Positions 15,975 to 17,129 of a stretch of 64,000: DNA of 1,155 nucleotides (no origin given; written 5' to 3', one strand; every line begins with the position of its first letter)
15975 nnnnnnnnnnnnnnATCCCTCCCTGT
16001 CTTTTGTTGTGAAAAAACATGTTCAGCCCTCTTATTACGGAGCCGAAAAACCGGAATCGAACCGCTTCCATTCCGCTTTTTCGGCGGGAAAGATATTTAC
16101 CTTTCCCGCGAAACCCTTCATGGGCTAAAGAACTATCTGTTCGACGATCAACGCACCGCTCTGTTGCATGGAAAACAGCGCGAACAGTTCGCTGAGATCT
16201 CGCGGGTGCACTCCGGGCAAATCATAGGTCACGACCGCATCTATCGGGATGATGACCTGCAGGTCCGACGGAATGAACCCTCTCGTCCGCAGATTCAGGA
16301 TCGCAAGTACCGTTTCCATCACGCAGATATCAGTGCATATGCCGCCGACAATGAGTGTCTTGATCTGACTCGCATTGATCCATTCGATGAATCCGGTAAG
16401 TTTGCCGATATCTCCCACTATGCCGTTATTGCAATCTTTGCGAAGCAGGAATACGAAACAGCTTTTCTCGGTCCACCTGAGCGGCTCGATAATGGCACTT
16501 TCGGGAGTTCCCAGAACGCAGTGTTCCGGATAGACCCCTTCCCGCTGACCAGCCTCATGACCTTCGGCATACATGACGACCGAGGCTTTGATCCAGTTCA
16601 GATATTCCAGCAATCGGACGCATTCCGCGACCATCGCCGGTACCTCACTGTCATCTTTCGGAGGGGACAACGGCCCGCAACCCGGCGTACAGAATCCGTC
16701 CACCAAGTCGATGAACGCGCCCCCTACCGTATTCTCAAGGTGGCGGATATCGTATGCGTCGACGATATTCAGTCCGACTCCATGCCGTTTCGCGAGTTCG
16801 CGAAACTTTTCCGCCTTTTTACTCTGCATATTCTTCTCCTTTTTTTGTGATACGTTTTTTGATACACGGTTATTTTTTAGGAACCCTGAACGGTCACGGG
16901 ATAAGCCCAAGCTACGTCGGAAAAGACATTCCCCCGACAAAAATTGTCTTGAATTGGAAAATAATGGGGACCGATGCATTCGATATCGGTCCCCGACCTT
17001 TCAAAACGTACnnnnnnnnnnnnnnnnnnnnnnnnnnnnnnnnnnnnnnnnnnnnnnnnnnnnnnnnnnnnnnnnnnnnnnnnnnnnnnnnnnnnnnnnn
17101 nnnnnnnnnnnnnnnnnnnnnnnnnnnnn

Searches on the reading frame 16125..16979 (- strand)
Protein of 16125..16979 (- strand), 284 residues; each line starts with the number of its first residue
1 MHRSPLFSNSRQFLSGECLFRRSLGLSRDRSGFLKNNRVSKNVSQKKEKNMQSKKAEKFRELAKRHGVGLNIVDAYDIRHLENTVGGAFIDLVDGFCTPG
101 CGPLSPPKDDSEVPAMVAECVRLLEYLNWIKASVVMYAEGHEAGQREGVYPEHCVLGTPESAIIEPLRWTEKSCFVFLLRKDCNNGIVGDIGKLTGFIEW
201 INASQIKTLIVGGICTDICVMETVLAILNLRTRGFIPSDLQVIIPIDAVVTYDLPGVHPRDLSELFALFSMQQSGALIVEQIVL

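Call 13: search_protein_families(library=pfam, proteins=[window:16125-16979:-], max_evalue=0.001)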
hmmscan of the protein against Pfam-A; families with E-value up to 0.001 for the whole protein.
window:16125-16979:- (284 aa): 1 family
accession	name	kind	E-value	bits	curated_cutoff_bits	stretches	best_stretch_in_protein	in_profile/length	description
PF00857.26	Isochorismatase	-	3.1e-14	53.9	27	1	89-270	5-168/175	Isochorismatase domain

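Call 87: search_protein_families(library=ncbifam, proteins=[window:16125-16979:-], max_evalue=0.00001)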
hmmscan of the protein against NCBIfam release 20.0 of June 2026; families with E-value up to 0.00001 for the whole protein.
window:16125-16979:- (284 aa): 1 family
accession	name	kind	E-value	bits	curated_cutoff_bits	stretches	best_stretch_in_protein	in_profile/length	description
NF008623.0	PRK11609.1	equivalog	8.4e-06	25.7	174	0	132-231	65-168/213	bifunctional nicotinamidase/pyrazinamidase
